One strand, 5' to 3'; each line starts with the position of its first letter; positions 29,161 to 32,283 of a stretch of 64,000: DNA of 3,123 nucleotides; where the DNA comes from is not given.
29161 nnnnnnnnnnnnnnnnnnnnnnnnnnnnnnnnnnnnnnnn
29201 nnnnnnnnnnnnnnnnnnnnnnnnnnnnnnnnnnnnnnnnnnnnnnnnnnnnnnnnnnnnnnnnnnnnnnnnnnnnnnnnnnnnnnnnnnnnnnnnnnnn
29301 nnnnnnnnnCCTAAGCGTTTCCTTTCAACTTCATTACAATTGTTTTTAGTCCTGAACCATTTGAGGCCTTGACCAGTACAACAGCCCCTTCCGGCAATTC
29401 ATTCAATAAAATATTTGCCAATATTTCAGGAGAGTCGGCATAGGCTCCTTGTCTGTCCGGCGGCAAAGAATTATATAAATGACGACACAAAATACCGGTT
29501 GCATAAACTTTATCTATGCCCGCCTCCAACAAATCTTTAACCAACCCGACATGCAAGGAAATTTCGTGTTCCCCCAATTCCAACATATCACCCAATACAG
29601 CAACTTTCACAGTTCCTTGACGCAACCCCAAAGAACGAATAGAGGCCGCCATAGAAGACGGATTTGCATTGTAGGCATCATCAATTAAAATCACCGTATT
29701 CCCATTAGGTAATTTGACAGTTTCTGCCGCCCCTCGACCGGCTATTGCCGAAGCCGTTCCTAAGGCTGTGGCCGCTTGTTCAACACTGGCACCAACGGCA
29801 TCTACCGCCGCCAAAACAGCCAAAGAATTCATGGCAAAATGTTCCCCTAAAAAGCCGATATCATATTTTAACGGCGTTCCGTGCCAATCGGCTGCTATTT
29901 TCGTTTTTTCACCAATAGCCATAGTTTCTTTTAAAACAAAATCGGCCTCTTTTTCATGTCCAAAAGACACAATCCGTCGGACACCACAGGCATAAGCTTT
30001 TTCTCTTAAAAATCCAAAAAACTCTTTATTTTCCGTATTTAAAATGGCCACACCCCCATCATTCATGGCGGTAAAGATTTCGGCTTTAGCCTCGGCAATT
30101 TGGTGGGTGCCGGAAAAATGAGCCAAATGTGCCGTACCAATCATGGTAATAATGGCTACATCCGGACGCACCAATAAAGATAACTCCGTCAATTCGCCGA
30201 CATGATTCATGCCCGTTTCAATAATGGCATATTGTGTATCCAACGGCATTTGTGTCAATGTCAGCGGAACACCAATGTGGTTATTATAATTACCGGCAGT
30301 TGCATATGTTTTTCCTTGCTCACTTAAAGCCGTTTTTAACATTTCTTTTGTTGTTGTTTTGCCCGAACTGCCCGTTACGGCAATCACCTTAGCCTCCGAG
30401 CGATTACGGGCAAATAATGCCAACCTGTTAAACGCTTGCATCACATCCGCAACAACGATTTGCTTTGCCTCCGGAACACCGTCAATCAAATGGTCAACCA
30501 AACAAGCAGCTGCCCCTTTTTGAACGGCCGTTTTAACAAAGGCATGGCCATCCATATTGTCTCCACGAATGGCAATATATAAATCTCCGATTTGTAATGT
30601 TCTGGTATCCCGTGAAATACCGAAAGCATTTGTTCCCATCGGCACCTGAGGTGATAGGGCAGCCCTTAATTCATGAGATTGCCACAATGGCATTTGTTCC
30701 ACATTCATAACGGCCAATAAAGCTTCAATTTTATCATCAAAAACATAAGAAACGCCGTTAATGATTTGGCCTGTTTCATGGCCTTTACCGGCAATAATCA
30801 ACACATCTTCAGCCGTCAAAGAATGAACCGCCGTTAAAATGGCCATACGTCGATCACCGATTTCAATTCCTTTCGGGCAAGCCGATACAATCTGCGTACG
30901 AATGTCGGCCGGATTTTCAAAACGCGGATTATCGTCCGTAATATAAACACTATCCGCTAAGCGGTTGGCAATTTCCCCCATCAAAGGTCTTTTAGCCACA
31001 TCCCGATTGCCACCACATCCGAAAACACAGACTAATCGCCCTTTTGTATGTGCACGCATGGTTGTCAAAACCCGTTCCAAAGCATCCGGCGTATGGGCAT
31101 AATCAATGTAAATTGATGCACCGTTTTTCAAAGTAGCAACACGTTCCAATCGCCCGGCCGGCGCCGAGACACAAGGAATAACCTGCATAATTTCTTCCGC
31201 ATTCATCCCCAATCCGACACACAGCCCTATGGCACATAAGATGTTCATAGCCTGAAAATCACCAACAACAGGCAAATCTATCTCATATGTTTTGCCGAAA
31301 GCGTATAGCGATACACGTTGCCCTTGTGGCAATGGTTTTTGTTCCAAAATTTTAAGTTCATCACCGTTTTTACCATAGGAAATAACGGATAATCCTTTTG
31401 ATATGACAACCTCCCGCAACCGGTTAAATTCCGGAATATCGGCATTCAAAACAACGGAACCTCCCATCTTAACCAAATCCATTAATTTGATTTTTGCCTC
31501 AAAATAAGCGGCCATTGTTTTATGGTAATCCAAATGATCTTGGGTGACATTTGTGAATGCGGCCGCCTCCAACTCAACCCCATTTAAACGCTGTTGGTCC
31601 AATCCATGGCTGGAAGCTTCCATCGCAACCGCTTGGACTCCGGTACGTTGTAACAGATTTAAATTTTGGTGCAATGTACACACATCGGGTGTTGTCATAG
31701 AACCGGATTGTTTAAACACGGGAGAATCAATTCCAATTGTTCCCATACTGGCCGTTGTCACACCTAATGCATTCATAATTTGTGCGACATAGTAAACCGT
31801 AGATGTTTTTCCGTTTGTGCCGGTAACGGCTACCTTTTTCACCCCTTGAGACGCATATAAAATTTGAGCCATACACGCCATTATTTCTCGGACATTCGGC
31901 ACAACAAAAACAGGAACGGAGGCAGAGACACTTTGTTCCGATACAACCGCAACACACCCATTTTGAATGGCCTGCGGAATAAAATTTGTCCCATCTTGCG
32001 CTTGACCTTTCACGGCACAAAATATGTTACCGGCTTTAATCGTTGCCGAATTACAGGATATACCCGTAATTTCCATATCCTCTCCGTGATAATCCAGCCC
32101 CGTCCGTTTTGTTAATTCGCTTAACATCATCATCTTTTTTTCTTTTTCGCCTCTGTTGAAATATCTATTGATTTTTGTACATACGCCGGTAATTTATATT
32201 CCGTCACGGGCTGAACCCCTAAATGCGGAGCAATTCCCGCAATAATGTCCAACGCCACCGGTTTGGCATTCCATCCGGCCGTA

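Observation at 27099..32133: Single-ORF MurE-MurF fusion and absence of murD from an otherwise complete dcw cluster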

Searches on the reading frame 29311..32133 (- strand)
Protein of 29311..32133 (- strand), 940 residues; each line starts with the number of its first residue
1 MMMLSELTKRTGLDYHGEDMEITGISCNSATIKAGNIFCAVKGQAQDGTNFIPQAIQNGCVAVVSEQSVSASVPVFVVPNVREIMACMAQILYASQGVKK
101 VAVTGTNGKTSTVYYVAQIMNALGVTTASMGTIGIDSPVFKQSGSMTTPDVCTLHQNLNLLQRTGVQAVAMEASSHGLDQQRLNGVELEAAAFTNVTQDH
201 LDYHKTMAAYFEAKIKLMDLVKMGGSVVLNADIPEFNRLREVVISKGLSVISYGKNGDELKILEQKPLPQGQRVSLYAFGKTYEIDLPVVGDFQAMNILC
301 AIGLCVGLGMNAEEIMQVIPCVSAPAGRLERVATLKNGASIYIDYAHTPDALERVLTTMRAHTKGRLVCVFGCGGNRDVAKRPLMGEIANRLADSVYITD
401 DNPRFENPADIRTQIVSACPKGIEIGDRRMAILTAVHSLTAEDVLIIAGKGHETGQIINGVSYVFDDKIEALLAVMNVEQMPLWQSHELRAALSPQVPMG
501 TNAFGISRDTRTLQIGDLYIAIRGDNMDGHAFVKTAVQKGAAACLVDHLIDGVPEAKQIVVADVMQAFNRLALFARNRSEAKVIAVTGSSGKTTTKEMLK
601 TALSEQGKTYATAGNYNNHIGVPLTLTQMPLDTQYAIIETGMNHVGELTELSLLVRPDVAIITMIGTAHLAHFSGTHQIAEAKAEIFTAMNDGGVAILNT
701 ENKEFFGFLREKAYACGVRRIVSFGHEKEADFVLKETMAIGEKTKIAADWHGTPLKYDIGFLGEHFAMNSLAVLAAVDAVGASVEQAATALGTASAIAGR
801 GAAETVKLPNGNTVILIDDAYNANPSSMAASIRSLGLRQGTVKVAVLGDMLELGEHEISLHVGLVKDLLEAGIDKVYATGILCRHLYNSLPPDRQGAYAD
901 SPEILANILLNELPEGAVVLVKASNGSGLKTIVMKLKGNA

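Call 3: search_protein_families(library=pfam, proteins=[window:29311-32133:-])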
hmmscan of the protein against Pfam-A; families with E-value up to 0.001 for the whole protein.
window:29311-32133:- (940 aa): 3 families
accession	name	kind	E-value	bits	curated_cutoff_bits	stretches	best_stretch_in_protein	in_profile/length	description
PF08245.18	Mur_ligase_M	-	4.3e-96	321.1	24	2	103-304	1-199/200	Mur ligase middle domain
PF02875.26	Mur_ligase_C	-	1e-45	156.1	28.4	2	327-451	1-127/127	Mur ligase, glutamate ligase domain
PF01225.30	Mur_ligase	-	2.6e-14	53.8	21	2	21-78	1-80/95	Mur ligase family, catalytic domain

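Call 6: search_solved_structures(query=window:29311-32133:-, max_evalue=1e-10)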
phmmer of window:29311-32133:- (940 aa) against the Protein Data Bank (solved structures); distinct sequences matched with E-value up to 1e-10: 20.
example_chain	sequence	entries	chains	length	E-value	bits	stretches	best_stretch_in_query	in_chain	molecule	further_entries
8f5d_A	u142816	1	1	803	8.1e-127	427.8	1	26-800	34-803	Multifunctional fusion protein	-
4bub_A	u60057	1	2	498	1.2e-72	248.6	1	19-463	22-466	UDP-N-ACETYLMURAMOYL-L-ALANYL-D-GLUTAMATE--LD-LYSINE LIGASE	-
2wtz_A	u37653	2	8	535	1.3e-72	248.5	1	18-477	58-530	UDP-N-ACETYLMURAMOYL-L-ALANYL-D-GLUTAMATE--2,6-DIAMINOPIMELATE LIGASE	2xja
8g6p_A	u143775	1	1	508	5.2e-72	246.5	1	18-474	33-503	UDP-N-acetylmuramoyl-L-alanyl-D-glutamate--2,6-diaminopimelate ligase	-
7b6o_A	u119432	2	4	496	4e-70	240.2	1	26-470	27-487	UDP-N-acetylmuramoyl-L-alanyl-D-glutamate-2,6-diaminopimelate ligase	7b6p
1e8c_A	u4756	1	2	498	2.2e-69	237.8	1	26-470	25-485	UDP-N-ACETYLMURAMOYLALANYL-D-GLUTAMATE--2,6-DIAMINOPIMELATE LIGASE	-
7b53_A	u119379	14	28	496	2.4e-69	237.6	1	26-470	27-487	UDP-N-acetylmuramoyl-L-alanyl-D-glutamate--2,6-diaminopimelate ligase | UDP-N-acetylmuramoyl-L-alanyl-D-glutamate-2,6-diaminopimelate ligase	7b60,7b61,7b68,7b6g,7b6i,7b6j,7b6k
7d27_A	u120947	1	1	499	3.2e-69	237.2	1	22-475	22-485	UDP-N-acetylmuramoyl-L-alanyl-D-glutamate--2,6-diaminopimelate ligase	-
4qdi_A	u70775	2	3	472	1.8e-62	214.9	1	496-934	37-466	UDP-N-acetylmuramoyl-tripeptide--D-alanyl-D-alanine ligase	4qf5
4ziy_A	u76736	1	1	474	3.1e-62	214.1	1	496-934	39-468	UDP-N-acetylmuramoyl-tripeptide--D-alanyl-D-alanine ligase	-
1gg4_A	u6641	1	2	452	3e-61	210.8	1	505-939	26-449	UDP-N-ACETYLMURAMOYLALANYL-D-GLUTAMYL-2,6-DIAMINOPIMELATE-D-ALANYL-D-ALANYL LIGASE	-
8w9z_N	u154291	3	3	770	1.1e-59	205.6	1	13-416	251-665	UDP-N-acetylmuramoyl-L-alanyl-D-glutamate--2, 6-diaminopimelate ligase-like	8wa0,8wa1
4c12_A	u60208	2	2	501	2.2e-59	204.7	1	19-462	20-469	UDP-N-ACETYLMURAMOYL-L-ALANYL-D-GLUTAMATE--L-LYSINE LIGASE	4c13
4cvk_A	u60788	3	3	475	2.5e-56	194.5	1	504-939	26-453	UDP-N-acetylmuramoyl-tripeptide--D-alanyl-D-alanine ligase | UDP-N-ACETYLMURAMOYL-TRIPEPTIDE--D-ALANYL-D- ALANINE LIGASE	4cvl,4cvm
2am1_A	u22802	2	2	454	5.6e-52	180.2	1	508-874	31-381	UDP-N-acetylmuramoylalanine-D-glutamyl-lysine-D-alanyl-D-alanine ligase, MurF protein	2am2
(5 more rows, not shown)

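Call 7: find_homologous_proteins(query=window:29311-32133:-, max_evalue=1e-20)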
Query window:29311-32133:- (940 aa): 7992 proteins with E <= 1e-20 among 8000 candidates; the best 120 are listed.
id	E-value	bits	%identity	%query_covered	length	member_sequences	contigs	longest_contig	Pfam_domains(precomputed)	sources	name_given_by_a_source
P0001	0.0e+0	2084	100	100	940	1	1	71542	PF02875.27,PF08245.19,PF01225.31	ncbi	-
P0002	0.0e+0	1683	79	100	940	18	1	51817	PF02875.27,PF08245.19,PF01225.31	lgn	-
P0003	0.0e+0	1655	79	100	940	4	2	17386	PF02875.27,PF08245.19,PF01225.31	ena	-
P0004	0.0e+0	1631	77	100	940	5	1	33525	PF02875.27,PF08245.19,PF01225.31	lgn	-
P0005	0.0e+0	1630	77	100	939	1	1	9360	PF02875.27,PF08245.19,PF01225.31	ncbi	-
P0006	0.0e+0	1612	75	100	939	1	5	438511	PF02875.27,PF08245.19,PF01225.31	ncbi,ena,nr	ncbi:MAG: UDP-N-acetylmuramoyl-L-alanyl-D-glutamate--2,6-diaminopimelate ligase [Alphaproteobacteria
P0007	0.0e+0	1512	73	100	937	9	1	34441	PF02875.27,PF08245.19,PF01225.31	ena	-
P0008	0.0e+0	1499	71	100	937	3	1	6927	PF02875.27,PF08245.19,PF01225.31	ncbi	-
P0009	0.0e+0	1485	70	100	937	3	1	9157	PF02875.27,PF08245.19,PF01225.31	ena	-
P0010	0.0e+0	1471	70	100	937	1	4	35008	PF02875.27,PF08245.19,PF01225.31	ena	-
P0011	0.0e+0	1427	69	100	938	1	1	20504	PF02875.27,PF08245.19,PF01225.31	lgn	-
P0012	0.0e+0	1380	67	100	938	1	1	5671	PF02875.27,PF08245.19,PF01225.31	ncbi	ncbi:MAG: UDP-N-acetylmuramoyl-L-alanyl-D-glutamate--2,6-diaminopimelate ligase [Alphaproteobacteria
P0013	0.0e+0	1237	60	100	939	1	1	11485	PF02875.27,PF08245.19,PF01225.31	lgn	-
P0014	0.0e+0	1208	60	100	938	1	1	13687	PF02875.27,PF08245.19,PF01225.31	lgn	-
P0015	0.0e+0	1185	59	99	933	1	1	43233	PF02875.27,PF08245.19,PF01225.31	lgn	-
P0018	0.0e+0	1150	58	98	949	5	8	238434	PF02875.27,PF08245.19,PF01225.31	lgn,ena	-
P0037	0.0e+0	1064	54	98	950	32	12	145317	PF02875.27,PF08245.19,PF01225.31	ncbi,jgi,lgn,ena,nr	ncbi:MAG: UDP-N-acetylmuramoyl-L-alanyl-D-glutamate--2,6-diaminopimelate ligase [Alphaproteobacteria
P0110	6.9e-285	966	50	98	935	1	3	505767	PF02875.27,PF08245.19,PF01225.31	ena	-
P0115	3.7e-276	937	49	99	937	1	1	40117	PF02875.27,PF08245.19,PF01225.31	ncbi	-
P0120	6.0e-275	933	49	99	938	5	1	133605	PF02875.27,PF08245.19,PF01225.31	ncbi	-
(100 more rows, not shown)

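Call 10: find_encoding_contigs(protein=P0001, flank=10000, max_places=3)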
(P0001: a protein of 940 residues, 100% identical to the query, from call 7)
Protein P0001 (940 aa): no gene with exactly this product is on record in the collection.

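Call 11: find_encoding_contigs(protein=P0006, flank=10000, max_places=2)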
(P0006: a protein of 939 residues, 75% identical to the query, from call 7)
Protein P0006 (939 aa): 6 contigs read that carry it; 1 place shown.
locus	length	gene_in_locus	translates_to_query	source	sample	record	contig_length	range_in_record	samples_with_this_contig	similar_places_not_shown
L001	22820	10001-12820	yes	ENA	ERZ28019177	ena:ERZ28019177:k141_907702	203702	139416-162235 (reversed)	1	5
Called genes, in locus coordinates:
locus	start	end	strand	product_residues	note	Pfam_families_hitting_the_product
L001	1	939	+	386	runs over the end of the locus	PF08442:ATP-grasp_2, PF00549:Ligase_CoA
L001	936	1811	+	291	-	PF02629:CoA_binding, PF13607:Succ_CoA_lig, PF00549:Ligase_CoA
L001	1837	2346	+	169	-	-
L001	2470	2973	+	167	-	-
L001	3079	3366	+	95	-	-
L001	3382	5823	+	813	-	PF03135:CagE_TrbE_VirB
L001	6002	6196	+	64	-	PF04070:DUF378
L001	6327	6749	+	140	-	PF00334:NDK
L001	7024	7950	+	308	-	PF01795:Methyltransf_5, PF13847:Methyltransf_31 (faint), PF13649:Methyltransf_25 (faint)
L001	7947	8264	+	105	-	-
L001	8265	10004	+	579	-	PF03717:PBP_dimer (weak), PF00905:Transpeptidase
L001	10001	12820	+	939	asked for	PF01225:Mur_ligase, PF08245:Mur_ligase_M, PF02875:Mur_ligase_C, PF08245:Mur_ligase_M, PF02875:Mur_ligase_C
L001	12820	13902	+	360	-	PF10555:MraY_sig1 (faint), PF00953:Glycos_transf_4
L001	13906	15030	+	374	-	PF01098:FTSW_RODA_SPOVE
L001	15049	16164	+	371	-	PF03033:Glyco_transf_28, PF04101:Glyco_tran_28_C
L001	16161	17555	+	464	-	PF01225:Mur_ligase, PF08245:Mur_ligase_M, PF02875:Mur_ligase_C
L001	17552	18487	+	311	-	PF01565:FAD_binding_4, PF02873:MurB_C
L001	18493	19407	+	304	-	PF01820:Dala_Dala_lig_N, PF02222:ATP-grasp (weak), PF07478:Dala_Dala_lig_C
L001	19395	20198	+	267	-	PF08478:POTRA_1, PF03799:FtsQ_DivIB_C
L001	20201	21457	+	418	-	PF14450:FtsA, PF02491:SHS2_FTSA, PF06723:MreB_Mbl, PF14450:FtsA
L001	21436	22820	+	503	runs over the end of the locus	PF00091:Tubulin, PF12327:FtsZ_C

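Call 12: find_encoding_contigs(protein=P0110, flank=10000, max_places=2)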
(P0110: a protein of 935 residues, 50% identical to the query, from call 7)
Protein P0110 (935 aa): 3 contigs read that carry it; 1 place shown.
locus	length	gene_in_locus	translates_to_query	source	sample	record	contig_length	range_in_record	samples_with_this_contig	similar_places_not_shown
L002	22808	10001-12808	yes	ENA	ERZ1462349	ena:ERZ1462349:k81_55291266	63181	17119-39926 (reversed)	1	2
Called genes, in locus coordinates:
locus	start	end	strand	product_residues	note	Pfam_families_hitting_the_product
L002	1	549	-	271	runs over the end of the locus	PF00149:Metallophos, PF13277:YmdB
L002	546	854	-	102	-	PF05164:ZapA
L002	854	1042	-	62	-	-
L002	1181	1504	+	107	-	PF02575:YbaB_DNA_bd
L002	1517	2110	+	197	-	PF21176:RecR_HhH, PF02132:RecR_ZnF (weak), PF13662:Toprim_4, PF21175:RecR_C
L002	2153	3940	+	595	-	PF00009:GTP_EFTU, PF01926:MMR_HSR1 (weak), PF03144:GTP_EFTU_D2, PF14492:EFG_III (weak), PF00679:EFG_C, PF06421:LepA_C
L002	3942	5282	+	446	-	PF01554:MatE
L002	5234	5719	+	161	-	PF00334:NDK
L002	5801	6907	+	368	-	PF09402:MSC (faint)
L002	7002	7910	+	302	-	PF01795:Methyltransf_5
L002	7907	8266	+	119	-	-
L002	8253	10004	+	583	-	PF03717:PBP_dimer, PF00905:Transpeptidase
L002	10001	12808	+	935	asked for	PF01225:Mur_ligase, PF08245:Mur_ligase_M, PF02875:Mur_ligase_C, PF08245:Mur_ligase_M, PF02875:Mur_ligase_C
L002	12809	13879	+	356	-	PF10555:MraY_sig1 (faint), PF00953:Glycos_transf_4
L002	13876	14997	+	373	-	PF01098:FTSW_RODA_SPOVE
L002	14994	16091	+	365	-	PF03033:Glyco_transf_28, PF04101:Glyco_tran_28_C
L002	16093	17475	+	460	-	PF01225:Mur_ligase, PF08245:Mur_ligase_M, PF02875:Mur_ligase_C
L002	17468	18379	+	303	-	PF01565:FAD_binding_4, PF02873:MurB_C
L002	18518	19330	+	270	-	PF08478:POTRA_1, PF03799:FtsQ_DivIB_C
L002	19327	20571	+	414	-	PF11104:PilM_2 (faint), PF02491:SHS2_FTSA, PF06723:MreB_Mbl, PF14450:FtsA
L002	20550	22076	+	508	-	PF00091:Tubulin, PF12327:FtsZ_C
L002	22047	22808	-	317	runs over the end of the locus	PF03255:ACCA, PF01039:Carboxyl_trans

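Call 14: list_cluster_members(proteins=[P0001, P0006, P0037, P0110])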
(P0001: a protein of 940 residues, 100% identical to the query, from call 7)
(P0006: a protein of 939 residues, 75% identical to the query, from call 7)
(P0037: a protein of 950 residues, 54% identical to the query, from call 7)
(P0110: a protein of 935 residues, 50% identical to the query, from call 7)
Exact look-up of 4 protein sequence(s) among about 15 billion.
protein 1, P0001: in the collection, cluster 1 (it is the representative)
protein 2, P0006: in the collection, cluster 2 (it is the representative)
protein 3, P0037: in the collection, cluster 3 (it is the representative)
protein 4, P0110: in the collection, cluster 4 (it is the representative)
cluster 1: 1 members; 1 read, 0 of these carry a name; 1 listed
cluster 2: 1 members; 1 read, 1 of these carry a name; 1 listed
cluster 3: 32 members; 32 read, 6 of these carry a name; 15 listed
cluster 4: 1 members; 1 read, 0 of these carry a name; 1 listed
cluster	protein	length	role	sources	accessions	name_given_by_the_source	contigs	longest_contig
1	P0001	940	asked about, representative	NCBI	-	-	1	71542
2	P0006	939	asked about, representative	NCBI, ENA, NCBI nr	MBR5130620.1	MAG: UDP-N-acetylmuramoyl-L-alanyl-D-glutamate--2,6-diaminopimelate ligase ... | UDP-N-acetylmuramoyl-L-alanyl-D-glutamate--2,6-diaminopimelate ligase ...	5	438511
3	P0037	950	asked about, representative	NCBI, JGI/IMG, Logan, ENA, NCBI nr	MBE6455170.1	MAG: UDP-N-acetylmuramoyl-L-alanyl-D-glutamate--2,6-diaminopimelate ligase ... | UDP-N-acetylmuramoyl-L-alanyl-D-glutamate--2,6-diaminopimelate ligase ...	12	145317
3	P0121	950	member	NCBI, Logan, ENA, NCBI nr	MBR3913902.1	MAG: UDP-N-acetylmuramoyl-L-alanyl-D-glutamate--2,6-diaminopimelate ligase ... | UDP-N-acetylmuramoyl-L-alanyl-D-glutamate--2,6-diaminopimelate ligase ...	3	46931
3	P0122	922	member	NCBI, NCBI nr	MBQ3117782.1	MAG: UDP-N-acetylmuramoyl-L-alanyl-D-glutamate--2,6-diaminopimelate ligase ... | UDP-N-acetylmuramoyl-L-alanyl-D-glutamate--2,6-diaminopimelate ligase ...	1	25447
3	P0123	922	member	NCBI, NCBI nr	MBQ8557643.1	MAG: UDP-N-acetylmuramoyl-L-alanyl-D-glutamate--2,6-diaminopimelate ligase ... | UDP-N-acetylmuramoyl-L-alanyl-D-glutamate--2,6-diaminopimelate ligase ...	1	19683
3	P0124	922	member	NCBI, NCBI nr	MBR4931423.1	MAG: UDP-N-acetylmuramoyl-L-alanyl-D-glutamate--2,6-diaminopimelate ligase ... | UDP-N-acetylmuramoyl-L-alanyl-D-glutamate--2,6-diaminopimelate ligase ...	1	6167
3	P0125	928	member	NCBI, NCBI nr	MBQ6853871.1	MAG: UDP-N-acetylmuramoyl-L-alanyl-D-glutamate--2,6-diaminopimelate ligase ... | UDP-N-acetylmuramoyl-L-alanyl-D-glutamate--2,6-diaminopimelate ligase ...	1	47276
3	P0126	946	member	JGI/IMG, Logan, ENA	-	-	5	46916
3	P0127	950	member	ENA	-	-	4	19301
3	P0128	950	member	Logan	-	-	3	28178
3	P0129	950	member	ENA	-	-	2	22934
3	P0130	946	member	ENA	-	-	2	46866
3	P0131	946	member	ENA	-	-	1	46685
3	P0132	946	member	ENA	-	-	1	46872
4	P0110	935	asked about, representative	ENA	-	-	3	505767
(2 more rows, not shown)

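Call 21: search_protein_families(library=ncbifam, proteins=[window:29311-32133:-], max_evalue=0.00001)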
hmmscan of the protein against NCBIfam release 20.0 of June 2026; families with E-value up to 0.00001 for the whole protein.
window:29311-32133:- (940 aa): 27 families (the best 25 are shown)
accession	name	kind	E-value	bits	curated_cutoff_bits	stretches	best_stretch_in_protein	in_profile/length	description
NF008896.0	PRK11929.1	equivalog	1.1e-256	854.3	1023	1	22-939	29-959/965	bifunctional UDP-N-acetylmuramoyl-L-alanyl-D-glutamate--2,6-diaminopimelate ligase MurE/UDP-N-acetylmuramoyl-tripeptide--D-alanyl-D-alanine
NF001124.0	PRK00139.1-2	equivalog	1.4e-199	664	476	2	14-478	20-495/500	UDP-N-acetylmuramoyl-L-alanyl-D-glutamate--2,6-diaminopimelate ligase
TIGR01085.1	murE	subfamily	1.7e-164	548.2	257.3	2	19-470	1-466/472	UDP-N-acetylmuramyl-tripeptide synthetase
NF001126.0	PRK00139.1-4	equivalog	2.9e-162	540.6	373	3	17-470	18-477/486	UDP-N-acetylmuramoyl-L-alanyl-D-glutamate--2,6-diaminopimelate ligase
NF010693.0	PRK14093.1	equivalog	5.5e-160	533.2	544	3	480-937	3-465/479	UDP-N-acetylmuramoylalanyl-D-glutamyl-2,6-diaminopimelate--D-alanyl-D-alanine ligase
TIGR01143.1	murF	subfamily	2.4e-150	501.1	288.6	2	509-935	2-417/418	UDP-N-acetylmuramoyl-tripeptide--D-alanyl-D-alanine ligase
NF001123.0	PRK00139.1-1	equivalog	2.9e-130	435.2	586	2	18-471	16-485/493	UDP-N-acetylmuramoyl-L-alanyl-D-glutamate--2,6-diaminopimelate ligase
NF010628.0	PRK14022.1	equivalog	5.4e-108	361.8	536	2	4-462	17-467/483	UDP-N-acetylmuramoyl-L-alanyl-D-glutamate--L-lysine ligase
NF008041.0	PRK10773.1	equivalog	7.4e-103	344.7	551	2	506-939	27-450/453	UDP-N-acetylmuramoyl-tripeptide--D-alanyl-D-alanine ligase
NF008897.0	PRK11930.1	equivalog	4.6e-69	233.3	804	2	506-937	27-454/822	bifunctional UDP-N-acetylmuramoyl-tripeptide:D-alanyl-D-alanine ligase/alanine racemase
NF001130.0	PRK00139.2-4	equivalog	5.7e-63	213.4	715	3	279-466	313-501/516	UDP-N-acetylmuramoyl-L-alanyl-D-glutamate--2,6-diaminopimelate ligase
TIGR01087.1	murD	equivalog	3.9e-53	181.1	211.95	3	571-835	94-338/441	UDP-N-acetylmuramoyl-L-alanine--D-glutamate ligase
NF001131.0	PRK00139.2-5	equivalog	1.5e-46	159.2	1000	1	63-460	72-467/483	UDP-N-acetylmuramoyl-L-alanyl-D-glutamate--2,6-diaminopimelate ligase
TIGR01082.1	murC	equivalog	5e-44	151.1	335.1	2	189-371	169-352/449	UDP-N-acetylmuramate--L-alanine ligase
NF001129.0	PRK00139.2-3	equivalog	2.1e-42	145.3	762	1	16-461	35-500/517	UDP-N-acetylmuramoyl-L-alanyl-D-glutamate--2,6-diaminopimelate ligase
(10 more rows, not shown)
